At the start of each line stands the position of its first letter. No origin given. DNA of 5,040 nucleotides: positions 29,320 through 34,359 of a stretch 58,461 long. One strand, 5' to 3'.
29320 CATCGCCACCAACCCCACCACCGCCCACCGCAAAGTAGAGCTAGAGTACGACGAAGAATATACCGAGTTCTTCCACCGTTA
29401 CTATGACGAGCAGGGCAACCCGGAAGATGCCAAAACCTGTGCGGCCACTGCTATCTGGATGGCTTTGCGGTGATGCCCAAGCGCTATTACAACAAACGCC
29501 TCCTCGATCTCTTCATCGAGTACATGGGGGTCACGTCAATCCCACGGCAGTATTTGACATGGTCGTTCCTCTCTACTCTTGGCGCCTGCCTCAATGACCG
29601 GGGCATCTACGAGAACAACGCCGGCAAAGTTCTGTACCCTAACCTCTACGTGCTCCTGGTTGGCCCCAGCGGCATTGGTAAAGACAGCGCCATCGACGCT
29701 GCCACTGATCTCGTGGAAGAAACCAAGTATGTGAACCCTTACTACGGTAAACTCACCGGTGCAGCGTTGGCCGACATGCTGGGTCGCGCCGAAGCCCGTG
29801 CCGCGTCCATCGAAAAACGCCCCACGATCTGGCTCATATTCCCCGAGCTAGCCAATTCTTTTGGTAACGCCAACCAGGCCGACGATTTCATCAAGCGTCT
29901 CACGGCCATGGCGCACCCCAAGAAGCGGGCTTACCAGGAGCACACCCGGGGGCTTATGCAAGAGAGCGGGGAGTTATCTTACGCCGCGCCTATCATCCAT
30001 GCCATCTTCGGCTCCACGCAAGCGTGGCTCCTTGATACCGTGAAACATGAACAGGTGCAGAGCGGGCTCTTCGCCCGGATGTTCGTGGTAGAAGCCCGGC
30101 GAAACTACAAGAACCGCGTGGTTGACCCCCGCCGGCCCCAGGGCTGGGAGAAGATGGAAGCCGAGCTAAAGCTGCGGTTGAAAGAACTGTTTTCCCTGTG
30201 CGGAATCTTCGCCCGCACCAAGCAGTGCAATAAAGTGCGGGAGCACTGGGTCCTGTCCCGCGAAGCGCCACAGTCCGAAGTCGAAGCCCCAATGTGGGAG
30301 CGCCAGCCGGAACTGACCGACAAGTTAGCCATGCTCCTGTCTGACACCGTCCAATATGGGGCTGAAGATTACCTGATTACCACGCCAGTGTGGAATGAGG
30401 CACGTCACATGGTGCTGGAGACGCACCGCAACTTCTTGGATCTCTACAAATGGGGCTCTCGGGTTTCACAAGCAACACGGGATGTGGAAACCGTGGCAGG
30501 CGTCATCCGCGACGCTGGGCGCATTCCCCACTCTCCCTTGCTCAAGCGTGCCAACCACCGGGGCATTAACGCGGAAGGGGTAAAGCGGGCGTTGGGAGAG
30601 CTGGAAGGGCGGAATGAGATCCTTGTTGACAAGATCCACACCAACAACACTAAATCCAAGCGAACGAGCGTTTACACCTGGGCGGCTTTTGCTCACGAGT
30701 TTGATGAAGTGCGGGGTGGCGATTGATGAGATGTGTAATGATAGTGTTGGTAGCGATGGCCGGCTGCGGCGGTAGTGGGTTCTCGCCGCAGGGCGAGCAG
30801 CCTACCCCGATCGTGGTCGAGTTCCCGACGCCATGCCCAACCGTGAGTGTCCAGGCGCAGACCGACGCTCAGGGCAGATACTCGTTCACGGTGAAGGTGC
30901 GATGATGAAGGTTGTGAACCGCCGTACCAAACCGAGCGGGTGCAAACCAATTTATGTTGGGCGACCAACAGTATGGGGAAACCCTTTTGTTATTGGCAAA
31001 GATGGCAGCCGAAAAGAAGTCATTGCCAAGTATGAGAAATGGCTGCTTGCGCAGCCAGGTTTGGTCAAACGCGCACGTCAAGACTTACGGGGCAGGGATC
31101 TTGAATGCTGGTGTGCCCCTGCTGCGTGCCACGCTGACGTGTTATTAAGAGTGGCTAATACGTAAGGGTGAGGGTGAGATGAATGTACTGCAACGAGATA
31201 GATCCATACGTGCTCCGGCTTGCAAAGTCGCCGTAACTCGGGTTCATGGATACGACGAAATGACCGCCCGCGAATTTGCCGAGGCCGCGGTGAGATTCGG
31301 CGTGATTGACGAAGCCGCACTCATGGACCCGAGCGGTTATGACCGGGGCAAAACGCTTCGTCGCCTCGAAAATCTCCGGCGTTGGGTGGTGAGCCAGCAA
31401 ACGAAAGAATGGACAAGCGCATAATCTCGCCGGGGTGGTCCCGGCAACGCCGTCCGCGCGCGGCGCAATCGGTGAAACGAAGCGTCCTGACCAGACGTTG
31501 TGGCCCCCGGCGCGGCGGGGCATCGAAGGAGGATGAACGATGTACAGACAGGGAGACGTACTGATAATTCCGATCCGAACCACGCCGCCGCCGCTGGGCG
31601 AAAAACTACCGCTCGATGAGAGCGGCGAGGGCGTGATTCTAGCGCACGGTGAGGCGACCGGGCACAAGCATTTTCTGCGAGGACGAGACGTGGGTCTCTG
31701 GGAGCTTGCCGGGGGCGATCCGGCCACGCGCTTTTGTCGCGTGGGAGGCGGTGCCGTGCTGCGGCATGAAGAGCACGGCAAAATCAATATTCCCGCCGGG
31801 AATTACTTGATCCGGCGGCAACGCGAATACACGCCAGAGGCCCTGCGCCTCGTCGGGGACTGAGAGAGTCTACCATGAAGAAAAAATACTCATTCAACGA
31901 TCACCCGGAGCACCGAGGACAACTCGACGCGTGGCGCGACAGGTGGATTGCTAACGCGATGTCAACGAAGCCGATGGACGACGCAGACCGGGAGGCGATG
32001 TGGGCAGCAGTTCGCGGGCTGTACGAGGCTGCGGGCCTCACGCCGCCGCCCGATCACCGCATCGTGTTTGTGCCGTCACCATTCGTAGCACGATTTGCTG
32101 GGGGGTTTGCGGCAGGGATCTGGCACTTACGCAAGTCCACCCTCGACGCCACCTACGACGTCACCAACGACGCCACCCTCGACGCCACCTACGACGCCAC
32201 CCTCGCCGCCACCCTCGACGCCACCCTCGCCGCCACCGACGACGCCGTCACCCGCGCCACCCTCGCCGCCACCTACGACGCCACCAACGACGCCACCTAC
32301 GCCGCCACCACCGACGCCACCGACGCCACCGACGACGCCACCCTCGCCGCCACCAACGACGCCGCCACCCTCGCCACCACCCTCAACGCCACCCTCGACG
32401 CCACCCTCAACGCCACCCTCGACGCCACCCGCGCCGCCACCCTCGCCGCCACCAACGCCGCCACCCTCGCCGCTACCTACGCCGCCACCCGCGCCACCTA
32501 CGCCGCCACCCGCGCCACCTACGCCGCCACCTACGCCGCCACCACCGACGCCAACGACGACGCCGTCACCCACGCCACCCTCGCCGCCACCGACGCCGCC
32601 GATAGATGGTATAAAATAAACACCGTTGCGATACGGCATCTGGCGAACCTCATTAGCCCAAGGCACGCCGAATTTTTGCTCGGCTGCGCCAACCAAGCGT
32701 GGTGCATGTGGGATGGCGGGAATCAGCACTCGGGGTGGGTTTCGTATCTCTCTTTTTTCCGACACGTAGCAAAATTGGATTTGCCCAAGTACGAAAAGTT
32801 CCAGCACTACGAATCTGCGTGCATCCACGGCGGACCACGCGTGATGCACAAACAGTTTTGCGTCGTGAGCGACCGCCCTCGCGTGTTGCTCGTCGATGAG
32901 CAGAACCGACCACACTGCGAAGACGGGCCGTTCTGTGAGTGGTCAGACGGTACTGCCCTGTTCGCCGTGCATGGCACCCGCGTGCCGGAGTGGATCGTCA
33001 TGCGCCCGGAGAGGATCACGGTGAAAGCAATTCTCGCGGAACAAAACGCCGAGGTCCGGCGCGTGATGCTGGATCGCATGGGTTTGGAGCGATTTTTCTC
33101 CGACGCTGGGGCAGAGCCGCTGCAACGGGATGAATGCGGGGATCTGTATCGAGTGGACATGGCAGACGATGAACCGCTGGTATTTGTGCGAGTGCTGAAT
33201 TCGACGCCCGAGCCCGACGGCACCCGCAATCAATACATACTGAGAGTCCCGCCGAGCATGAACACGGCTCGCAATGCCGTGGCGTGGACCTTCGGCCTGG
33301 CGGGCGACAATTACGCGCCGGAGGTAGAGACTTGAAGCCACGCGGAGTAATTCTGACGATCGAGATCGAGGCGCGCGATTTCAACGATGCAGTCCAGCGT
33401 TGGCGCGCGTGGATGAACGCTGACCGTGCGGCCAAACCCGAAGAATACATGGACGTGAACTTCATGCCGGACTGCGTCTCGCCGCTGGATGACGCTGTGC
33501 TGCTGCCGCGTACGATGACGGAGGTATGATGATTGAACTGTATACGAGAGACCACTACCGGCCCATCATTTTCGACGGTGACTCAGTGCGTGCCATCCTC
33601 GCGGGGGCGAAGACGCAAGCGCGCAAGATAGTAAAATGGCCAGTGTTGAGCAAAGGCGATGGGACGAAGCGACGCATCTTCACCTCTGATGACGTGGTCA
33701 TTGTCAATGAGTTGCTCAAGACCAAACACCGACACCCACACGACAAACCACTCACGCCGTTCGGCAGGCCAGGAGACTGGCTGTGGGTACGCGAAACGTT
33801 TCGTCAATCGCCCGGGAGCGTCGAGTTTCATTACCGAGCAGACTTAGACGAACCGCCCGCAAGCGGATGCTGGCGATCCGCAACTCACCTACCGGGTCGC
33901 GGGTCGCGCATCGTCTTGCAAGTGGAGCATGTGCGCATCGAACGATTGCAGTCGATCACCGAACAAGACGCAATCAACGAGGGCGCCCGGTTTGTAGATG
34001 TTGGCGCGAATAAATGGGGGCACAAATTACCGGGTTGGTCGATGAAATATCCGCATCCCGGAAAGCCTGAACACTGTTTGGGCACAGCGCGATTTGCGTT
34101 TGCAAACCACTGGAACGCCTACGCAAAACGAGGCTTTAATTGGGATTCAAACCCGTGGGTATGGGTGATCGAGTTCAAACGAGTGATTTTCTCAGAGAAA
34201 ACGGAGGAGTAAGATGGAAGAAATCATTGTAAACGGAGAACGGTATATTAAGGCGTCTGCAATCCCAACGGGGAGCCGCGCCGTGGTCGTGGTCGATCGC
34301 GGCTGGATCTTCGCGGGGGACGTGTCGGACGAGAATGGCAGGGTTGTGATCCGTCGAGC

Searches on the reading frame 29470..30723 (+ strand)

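Call 42: search_protein_families(library=phrogs, max_evalue=0.001, proteins=[window:29470-30723:+])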
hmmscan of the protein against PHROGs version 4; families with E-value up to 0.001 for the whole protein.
window:29470-30723:+ (418 aa): 3 families
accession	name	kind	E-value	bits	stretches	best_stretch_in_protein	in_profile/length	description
phrog_3022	-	DNA, RNA and nucleotide metabolism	7.6e-12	45.4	1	26-391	375-774/788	DNA primase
phrog_14296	-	DNA, RNA and nucleotide metabolism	6.3e-09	36.3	1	13-236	6-232/417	DNA primase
phrog_5311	-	DNA, RNA and nucleotide metabolism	2.3e-06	27.1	1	15-86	270-339/692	helicase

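Call 67: search_protein_families(library=pfam, max_evalue=0.01, proteins=[window:29470-30723:+])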
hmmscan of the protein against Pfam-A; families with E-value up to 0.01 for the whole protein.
window:29470-30723:+ (418 aa): 1 family
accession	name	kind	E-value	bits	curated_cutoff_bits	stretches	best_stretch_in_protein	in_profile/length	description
PF13148.11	DUF3987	-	4.5e-09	36.4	27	1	25-84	3-62/364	Protein of unknown function (DUF3987)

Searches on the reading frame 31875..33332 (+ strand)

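Call 42: search_protein_families(library=phrogs, max_evalue=0.001, proteins=[window:31875-33332:+])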
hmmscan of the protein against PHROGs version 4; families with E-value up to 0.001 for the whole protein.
window:31875-33332:+ (486 aa): 1 family
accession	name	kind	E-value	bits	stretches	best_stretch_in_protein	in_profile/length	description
phrog_31813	-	unknown function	1.1e-05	25.7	1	325-414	211-302/378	-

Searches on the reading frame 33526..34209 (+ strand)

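Call 42: search_protein_families(library=phrogs, max_evalue=0.001, proteins=[window:33526-34209:+])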
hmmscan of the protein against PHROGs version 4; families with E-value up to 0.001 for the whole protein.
window:33526-34209:+ (228 aa): 4 families
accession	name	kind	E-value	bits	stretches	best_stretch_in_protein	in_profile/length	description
phrog_874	-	unknown function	2.4e-51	175.8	1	11-220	67-257/277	-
phrog_18361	-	unknown function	1.4e-14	55.6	1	123-220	2-86/92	-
phrog_27495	-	unknown function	7e-10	39.9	1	11-95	7-95/186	-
phrog_28019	-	unknown function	0.00024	22.1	1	12-37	4-29/55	-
